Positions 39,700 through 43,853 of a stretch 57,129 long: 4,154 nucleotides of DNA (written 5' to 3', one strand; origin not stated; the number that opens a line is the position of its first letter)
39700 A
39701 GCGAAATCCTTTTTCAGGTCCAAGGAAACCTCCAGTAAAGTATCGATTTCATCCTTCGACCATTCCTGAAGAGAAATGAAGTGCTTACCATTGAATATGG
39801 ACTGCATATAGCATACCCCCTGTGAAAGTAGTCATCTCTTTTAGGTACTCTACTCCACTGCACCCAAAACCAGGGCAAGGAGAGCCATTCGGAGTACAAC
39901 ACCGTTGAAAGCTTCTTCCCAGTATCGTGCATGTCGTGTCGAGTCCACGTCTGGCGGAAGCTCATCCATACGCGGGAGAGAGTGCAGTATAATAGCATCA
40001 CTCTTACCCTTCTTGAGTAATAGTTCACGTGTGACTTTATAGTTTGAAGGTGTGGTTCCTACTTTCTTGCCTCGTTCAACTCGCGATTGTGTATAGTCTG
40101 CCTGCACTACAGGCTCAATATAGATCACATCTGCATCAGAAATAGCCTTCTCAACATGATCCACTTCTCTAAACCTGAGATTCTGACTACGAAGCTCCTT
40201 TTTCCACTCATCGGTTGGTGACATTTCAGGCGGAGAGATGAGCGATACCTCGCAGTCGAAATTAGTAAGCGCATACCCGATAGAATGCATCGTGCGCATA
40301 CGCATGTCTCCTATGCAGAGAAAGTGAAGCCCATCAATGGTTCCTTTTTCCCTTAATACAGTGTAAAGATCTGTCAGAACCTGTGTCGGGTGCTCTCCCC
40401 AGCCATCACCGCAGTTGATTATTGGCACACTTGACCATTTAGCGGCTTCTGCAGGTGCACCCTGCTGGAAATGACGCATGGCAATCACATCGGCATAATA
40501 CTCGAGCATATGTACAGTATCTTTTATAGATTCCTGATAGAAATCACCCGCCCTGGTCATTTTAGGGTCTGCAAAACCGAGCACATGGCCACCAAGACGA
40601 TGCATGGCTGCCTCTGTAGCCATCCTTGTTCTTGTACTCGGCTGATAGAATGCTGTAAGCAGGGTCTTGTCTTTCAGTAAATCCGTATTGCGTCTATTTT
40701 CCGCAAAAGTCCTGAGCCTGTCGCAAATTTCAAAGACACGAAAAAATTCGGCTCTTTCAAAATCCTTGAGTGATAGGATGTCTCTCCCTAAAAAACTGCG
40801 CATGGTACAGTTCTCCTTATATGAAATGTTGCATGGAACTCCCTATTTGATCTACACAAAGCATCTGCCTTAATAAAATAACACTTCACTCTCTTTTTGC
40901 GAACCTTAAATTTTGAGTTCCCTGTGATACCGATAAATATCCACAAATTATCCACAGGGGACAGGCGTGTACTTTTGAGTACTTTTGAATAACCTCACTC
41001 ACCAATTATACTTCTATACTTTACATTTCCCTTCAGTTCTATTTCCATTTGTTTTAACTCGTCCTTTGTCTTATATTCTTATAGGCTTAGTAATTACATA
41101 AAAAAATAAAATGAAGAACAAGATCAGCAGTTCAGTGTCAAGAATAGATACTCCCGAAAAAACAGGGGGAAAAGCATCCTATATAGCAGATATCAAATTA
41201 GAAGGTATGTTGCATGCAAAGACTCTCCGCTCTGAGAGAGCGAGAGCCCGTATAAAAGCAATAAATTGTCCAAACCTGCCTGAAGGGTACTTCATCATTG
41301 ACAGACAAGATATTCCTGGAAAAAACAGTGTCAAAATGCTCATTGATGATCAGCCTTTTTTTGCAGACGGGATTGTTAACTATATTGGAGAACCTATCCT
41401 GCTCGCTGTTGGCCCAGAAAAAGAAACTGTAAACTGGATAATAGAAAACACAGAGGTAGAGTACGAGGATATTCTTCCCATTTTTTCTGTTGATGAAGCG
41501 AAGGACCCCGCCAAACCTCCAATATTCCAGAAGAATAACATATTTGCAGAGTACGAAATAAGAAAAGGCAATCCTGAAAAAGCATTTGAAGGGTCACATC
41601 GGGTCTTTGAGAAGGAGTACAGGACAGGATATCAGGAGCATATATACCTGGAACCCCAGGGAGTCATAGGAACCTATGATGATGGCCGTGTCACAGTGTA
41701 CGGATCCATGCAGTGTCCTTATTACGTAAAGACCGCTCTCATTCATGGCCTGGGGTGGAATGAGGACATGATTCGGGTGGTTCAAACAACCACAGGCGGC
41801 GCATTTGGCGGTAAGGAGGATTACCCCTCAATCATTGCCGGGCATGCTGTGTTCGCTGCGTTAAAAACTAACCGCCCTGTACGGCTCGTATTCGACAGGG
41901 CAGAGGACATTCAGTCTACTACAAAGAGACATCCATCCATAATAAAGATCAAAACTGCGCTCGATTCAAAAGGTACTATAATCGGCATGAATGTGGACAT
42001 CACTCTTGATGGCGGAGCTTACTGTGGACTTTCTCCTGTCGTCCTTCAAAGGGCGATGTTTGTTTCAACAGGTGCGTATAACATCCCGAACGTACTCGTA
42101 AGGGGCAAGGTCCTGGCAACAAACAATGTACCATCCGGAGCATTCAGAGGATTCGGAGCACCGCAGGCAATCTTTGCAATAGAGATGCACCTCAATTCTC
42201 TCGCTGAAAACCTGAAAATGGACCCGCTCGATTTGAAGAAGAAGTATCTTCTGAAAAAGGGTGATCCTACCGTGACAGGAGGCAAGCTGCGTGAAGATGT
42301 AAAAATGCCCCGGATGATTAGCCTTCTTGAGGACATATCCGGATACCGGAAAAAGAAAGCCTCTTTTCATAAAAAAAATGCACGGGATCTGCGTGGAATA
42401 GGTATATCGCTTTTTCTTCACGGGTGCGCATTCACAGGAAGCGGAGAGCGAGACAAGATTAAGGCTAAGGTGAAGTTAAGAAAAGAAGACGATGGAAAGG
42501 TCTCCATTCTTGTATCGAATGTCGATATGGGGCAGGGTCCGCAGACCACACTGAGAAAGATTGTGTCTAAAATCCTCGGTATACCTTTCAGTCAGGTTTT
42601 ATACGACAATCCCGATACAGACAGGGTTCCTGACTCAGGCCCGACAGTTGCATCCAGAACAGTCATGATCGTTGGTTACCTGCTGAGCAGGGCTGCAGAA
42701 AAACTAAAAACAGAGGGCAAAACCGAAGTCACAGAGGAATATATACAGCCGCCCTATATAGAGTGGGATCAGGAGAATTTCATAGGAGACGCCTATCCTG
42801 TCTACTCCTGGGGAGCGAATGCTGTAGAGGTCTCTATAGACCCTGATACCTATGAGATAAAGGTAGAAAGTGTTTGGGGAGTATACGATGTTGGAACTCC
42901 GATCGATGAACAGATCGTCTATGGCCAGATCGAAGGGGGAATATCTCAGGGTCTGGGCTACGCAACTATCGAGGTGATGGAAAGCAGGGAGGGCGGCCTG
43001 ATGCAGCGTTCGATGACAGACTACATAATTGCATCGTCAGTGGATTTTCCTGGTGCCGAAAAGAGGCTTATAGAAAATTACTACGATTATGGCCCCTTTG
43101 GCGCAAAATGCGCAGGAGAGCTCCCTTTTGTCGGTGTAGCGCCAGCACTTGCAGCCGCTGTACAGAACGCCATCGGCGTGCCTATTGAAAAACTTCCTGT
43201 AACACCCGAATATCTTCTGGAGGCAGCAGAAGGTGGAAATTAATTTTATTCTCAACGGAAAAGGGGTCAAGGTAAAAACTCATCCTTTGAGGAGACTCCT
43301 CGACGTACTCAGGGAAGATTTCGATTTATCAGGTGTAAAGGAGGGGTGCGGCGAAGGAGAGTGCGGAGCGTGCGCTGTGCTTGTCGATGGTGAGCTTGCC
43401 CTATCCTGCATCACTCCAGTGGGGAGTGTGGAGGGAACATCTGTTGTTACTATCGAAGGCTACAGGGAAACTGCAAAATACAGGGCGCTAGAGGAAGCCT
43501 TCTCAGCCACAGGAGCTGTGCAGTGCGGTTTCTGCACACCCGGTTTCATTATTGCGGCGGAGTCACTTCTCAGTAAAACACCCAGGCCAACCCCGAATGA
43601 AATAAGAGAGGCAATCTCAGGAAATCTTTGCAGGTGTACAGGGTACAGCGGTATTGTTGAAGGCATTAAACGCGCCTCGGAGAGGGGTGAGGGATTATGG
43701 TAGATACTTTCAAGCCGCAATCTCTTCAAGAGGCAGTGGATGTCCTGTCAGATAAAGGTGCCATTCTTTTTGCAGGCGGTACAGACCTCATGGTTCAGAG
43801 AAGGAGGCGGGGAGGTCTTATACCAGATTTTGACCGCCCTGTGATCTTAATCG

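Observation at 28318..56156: A 28-kb purine/urate-type catabolic supercluster that keeps the ygfK-ssnA-ygeW markers but has non-canonical membership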

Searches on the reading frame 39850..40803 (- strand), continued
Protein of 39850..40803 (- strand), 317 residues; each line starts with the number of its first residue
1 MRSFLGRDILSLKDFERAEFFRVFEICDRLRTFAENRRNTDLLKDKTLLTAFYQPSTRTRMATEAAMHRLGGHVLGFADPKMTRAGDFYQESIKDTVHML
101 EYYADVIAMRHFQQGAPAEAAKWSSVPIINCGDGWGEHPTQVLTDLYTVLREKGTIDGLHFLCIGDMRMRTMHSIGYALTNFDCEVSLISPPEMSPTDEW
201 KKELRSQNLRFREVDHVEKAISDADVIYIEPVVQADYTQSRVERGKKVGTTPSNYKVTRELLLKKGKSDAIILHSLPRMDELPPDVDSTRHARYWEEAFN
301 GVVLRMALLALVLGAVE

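Call 78: find_encoding_contigs(protein=P0235, flank=10000, max_places=1)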
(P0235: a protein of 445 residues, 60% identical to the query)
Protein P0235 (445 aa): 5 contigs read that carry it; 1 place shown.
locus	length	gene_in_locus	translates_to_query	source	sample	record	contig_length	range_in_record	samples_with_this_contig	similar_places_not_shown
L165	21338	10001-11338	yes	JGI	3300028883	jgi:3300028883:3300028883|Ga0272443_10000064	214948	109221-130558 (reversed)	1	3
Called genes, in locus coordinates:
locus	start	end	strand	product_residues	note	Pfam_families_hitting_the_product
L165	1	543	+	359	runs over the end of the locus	PF13407:Peripla_BP_4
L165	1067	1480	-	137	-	PF09394:Inhibitor_I42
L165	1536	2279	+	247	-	PF27507:DjlA_TM, PF05099:TerB, PF00226:DnaJ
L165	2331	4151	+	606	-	PF15902:Sortilin-Vps10 (faint), PF14870:PSII_BNR (weak)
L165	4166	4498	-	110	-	PF14357:DUF4404 (weak)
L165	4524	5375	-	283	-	PF03306:AAL_decarboxy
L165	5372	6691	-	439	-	PF02133:Transp_cyt_pur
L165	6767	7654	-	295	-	PF00291:PALP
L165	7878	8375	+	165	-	-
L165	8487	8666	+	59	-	-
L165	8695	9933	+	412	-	PF02638:GHL10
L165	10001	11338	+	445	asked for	PF07969:Amidohydro_3 (weak), PF01979:Amidohydro_1, PF12890:DHOase (weak)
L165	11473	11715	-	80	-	-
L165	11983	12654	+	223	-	PF14385:DUF4416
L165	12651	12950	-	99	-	PF03319:EutN_CcmL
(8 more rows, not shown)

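Call 79: find_encoding_contigs(protein=P0174, flank=10000, max_places=1)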
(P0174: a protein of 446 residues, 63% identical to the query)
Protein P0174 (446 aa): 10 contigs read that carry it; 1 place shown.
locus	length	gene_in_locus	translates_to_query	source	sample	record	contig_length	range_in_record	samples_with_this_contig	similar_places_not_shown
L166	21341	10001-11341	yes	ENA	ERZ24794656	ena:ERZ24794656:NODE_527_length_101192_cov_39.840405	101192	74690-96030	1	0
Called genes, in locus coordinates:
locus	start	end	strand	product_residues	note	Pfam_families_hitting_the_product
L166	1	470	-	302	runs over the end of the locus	PF00941:FAD_binding_5, PF03450:CO_deh_flav_C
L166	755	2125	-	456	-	PF00860:Xan_ur_permease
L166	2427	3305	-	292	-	PF04199:Cyclase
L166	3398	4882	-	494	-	PF06545:AllG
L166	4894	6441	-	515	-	PF27530:HMA_AllF_N, PF02629:CoA_binding (weak), PF00549:Ligase_CoA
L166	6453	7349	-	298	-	PF11392:AllH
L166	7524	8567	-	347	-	PF02615:Ldh_2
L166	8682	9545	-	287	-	PF00248:Aldo_ket_red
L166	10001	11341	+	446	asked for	PF01979:Amidohydro_1, PF12890:DHOase (faint), PF07969:Amidohydro_3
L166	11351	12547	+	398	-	PF01546:Peptidase_M20, PF07687:M20_dimer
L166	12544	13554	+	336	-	PF02729:OTCace_N, PF00185:OTCace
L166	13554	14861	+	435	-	PF00291:PALP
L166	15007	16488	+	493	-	PF00291:PALP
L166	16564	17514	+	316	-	PF00696:AA_kinase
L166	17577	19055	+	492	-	PF00941:FAD_binding_5, PF03450:CO_deh_flav_C, PF00111:Fer2 (weak), PF01799:Fer2_2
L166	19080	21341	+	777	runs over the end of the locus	PF01315:Ald_Xan_dh_C, PF02738:MoCoBD_1, PF20256:MoCoBD_2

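Call 95: search_solved_structures(query=window:39850-40803:-, max_evalue=1e-55, show_alignments=2)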
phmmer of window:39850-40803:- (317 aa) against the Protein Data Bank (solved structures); distinct sequences matched with E-value up to 1e-55: 5.
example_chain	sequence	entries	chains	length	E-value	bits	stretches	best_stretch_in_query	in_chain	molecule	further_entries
1ml4_A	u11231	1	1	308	1e-71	244.9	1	4-316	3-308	Aspartate Transcarbamoylase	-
2rgw_A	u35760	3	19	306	4.5e-62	213.2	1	8-311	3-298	Aspartate carbamoyltransferase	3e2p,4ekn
5g1n_A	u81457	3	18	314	6.3e-58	199.6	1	2-314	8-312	CAD PROTEIN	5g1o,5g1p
6yw9_A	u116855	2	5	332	7.6e-58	199.3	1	7-313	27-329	PYRB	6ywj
6ypo_A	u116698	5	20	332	1.4e-57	198.5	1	7-313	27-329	PYRB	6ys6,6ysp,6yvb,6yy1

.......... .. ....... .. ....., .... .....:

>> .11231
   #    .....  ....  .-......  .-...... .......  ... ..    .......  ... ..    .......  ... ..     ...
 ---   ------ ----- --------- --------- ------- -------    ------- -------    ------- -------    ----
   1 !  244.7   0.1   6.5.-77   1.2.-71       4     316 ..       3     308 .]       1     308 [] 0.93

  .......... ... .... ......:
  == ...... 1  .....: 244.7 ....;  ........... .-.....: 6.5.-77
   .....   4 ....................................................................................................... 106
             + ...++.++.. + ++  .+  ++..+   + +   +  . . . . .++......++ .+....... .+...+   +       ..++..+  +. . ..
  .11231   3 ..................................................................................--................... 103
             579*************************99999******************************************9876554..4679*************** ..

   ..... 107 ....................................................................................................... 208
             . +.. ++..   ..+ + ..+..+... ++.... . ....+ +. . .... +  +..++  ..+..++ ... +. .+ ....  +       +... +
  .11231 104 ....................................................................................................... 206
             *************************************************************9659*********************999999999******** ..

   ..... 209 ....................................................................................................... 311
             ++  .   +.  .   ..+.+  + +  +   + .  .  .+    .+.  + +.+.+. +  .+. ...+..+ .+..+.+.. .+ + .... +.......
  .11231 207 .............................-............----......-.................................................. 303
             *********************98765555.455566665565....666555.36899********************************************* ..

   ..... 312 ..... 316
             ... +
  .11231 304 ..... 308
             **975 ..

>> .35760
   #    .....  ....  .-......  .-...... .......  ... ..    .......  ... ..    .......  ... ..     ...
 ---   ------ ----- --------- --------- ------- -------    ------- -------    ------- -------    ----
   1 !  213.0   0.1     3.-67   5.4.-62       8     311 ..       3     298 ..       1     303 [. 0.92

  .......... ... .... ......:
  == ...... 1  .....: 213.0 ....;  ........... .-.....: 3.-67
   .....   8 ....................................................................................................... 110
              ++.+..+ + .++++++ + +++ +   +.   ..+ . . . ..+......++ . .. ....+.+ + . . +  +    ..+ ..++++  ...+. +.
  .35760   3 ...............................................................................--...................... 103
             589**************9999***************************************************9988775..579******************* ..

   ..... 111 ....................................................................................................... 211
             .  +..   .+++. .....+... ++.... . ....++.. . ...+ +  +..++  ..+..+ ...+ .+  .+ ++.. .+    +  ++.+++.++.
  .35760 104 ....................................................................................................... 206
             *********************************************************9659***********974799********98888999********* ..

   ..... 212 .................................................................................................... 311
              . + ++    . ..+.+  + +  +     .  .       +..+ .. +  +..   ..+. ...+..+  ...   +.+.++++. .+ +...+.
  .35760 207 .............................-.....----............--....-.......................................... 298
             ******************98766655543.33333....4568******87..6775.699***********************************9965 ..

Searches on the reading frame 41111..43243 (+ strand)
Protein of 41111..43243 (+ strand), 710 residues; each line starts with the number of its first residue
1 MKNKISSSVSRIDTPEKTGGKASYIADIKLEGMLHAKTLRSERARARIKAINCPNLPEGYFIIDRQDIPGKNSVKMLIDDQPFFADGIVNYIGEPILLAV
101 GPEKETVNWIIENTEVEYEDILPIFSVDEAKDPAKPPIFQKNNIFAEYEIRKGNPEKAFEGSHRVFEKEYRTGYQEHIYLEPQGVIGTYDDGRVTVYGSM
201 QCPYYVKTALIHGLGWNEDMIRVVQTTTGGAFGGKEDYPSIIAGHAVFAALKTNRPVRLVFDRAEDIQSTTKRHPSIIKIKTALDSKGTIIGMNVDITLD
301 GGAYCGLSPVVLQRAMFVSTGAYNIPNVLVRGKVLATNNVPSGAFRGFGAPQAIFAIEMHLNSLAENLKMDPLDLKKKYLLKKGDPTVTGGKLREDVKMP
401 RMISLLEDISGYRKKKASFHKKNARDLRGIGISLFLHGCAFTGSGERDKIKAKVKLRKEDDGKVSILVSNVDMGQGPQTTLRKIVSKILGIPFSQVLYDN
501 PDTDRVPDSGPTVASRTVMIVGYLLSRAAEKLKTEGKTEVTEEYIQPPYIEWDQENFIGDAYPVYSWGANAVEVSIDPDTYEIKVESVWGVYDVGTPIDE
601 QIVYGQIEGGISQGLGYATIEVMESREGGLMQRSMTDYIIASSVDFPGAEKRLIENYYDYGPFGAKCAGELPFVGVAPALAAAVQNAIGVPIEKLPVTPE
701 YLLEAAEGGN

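Call 3: search_protein_families(library=ncbifam, proteins=[window:41111-43243:+], max_evalue=0.00001)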
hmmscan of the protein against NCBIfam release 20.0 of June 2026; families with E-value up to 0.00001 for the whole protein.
window:41111-43243:+ (710 aa): 13 families
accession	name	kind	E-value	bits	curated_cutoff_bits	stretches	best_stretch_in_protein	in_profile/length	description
TIGR03196.1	pucD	equivalog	5.2e-124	415.3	783.65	2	5-535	3-541/763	xanthine dehydrogenase subunit D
TIGR03311.1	Se_dep_XDH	equivalog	1.9e-117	393.5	830.45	1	2-685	159-829/848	selenium-dependent xanthine dehydrogenase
TIGR03194.1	4hydrxCoA_A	equivalog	3.3e-104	349.9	994.55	2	10-534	2-527/746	4-hydroxybenzoyl-CoA reductase subunit alpha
NF043082.1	XdhA_XDHase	equivalog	1.2e-103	347.8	780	2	6-534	2-543/758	xanthine dehydrogenase subunit XdhA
TIGR02965.1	xanthine_xdhB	equivalog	6.6e-103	345.3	849.5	2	16-534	12-530/758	xanthine dehydrogenase molybdopterin binding subunit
NF007426.0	PRK09970.1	equivalog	1.3e-98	331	916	2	3-534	4-546/761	xanthine dehydrogenase molybdenum-binding subunit XdhA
NF045668.1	pterin_aldehy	equivalog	1.1e-94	318.3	1100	1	7-705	177-903/905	molybdopterin-dependent aldehyde oxidoreductase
NF041018.1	glyceraldDH_alpha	equivalog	1e-87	295.3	790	2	6-546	4-552/741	glyceraldehyde dehydrogenase subunit alpha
NF040766.1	CODH_aero_grp5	exception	6.7e-72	242.8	950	2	5-537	5-554/785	aerobic carbon-monoxide dehydrogenase large subunit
TIGR02416.1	CO_dehy_Mo_lg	equivalog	2.5e-62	211.1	991.15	2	19-557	7-582/770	aerobic carbon-monoxide dehydrogenase large subunit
TIGR03313.1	Se_sel_red_Mo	hypoth_equivalog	7.5e-56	189.4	1101.9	2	141-534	350-743/951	molybdopterin-dependent oxidoreductase Mo/Fe-S-binding subunit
TIGR02969.1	mam_aldehyde_ox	subfamily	5.1e-53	179.9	1912.3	2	16-526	587-1092/1330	aldehyde oxidase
NF041671.1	peri_hyde_PaoC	equivalog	8e-51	173.3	1180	2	5-498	18-496/735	aldehyde oxidoreductase molybdenum-binding subunit PaoC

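Call 35: search_solved_structures(query=window:41111-43243:+, max_evalue=1e-30)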
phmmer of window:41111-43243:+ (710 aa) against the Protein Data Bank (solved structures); distinct sequences matched with E-value up to 1e-30: 39.
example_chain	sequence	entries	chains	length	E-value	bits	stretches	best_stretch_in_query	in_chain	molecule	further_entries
3sr6_C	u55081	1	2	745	4.1e-67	230.5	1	17-530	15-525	Xanthine dehydrogenase/oxidase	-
3etr_C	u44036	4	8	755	4.3e-67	230.4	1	17-530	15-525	Xanthine dehydrogenase/oxidase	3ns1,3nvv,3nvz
3nrz_C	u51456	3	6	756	4.4e-67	230.4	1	17-530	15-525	Xanthine dehydrogenase/oxidase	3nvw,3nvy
1fiq_C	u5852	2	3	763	4.4e-67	230.4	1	17-530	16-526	XANTHINE OXIDASE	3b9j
3eub_C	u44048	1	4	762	4.5e-67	230.3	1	17-530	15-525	Xanthine dehydrogenase/oxidase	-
1n5x_A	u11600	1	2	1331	3.6e-66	227.4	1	17-530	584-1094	Xanthine Dehydrogenase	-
3una_A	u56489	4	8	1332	3.6e-66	227.4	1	17-530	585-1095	Xanthine dehydrogenase/oxidase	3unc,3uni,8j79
1fo4_A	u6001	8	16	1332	3.6e-66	227.4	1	17-530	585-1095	XANTHINE DEHYDROGENASE | Xanthine dehydrogenase/oxidase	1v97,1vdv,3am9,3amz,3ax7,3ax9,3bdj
2ckj_A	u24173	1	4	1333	2.5e-64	221.3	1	17-529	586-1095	XANTHINE OXIDOREDUCTASE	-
1rm6_A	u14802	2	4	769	2.6e-64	221.3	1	11-533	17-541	4-hydroxybenzoyl-CoA reductase alpha subunit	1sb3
2e1q_A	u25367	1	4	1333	2.3e-63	218.1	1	17-529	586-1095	Xanthine dehydrogenase/oxidase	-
1sij_A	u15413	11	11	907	2.8e-63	217.8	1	16-706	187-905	Aldehyde oxidoreductase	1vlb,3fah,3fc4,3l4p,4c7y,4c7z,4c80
4yrw_A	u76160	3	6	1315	1.4e-61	212.2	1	17-688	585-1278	Xanthine dehydrogenase/oxidase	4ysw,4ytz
2e3t_A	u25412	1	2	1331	1.5e-61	212.1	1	17-688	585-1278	Xanthine dehydrogenase/oxidase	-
6adj_A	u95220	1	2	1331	1.5e-61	212.1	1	17-688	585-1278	Xanthine dehydrogenase/oxidase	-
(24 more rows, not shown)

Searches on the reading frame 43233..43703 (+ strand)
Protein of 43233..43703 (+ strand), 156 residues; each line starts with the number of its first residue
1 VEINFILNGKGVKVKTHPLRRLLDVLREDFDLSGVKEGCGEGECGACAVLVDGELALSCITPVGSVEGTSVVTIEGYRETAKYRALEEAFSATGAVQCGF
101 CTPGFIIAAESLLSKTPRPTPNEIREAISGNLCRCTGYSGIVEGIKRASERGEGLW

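Call 4: search_protein_families(library=ncbifam, proteins=[window:43233-43703:+], max_evalue=0.00001)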
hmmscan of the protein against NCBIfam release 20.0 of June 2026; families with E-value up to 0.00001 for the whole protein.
window:43233-43703:+ (156 aa): 11 families
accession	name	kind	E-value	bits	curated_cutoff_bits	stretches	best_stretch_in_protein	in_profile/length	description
TIGR03198.1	pucE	equivalog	9.4e-48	161.5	254.3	1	2-149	3-149/151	xanthine dehydrogenase subunit E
TIGR03311.1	Se_dep_XDH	equivalog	6.6e-47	160.1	830.45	1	4-149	2-144/848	selenium-dependent xanthine dehydrogenase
NF043084.2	XdhC_XDHase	equivalog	1.6e-46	157.6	217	1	2-148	2-149/151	xanthine dehydrogenase subunit XdhC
TIGR03193.1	4hydroxCoAred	equivalog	1.4e-44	151.6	257.8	1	21-148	20-147/148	4-hydroxybenzoyl-CoA reductase subunit gamma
NF041020.1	glyceraldDH_gamma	equivalog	1.9e-44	151.2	290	1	2-151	12-161/164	glyceraldehyde dehydrogenase subunit gamma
NF045668.1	pterin_aldehy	equivalog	7.1e-44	150.1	1100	1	4-150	4-153/905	molybdopterin-dependent aldehyde oxidoreductase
TIGR02963.1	xanthine_xdhA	equivalog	6.1e-41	140.5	467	1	3-150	1-159/468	xanthine dehydrogenase small subunit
NF007387.0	PRK09908.1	equivalog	7e-41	139.3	212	1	2-148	8-155/159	xanthine dehydrogenase iron sulfur-binding subunit XdhC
NF008514.0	PRK11433.1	equivalog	5.8e-34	117.5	322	2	1-113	51-163/218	aldehyde dehydrogenase iron-sulfur subunit PaoA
TIGR02969.1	mam_aldehyde_ox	subfamily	3.9e-28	97.5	1912.3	1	3-147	3-159/1330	aldehyde oxidase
TIGR03313.1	Se_sel_red_Mo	hypoth_equivalog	2e-09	35.7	1101.9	1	5-151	1-147/951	molybdopterin-dependent oxidoreductase Mo/Fe-S-binding subunit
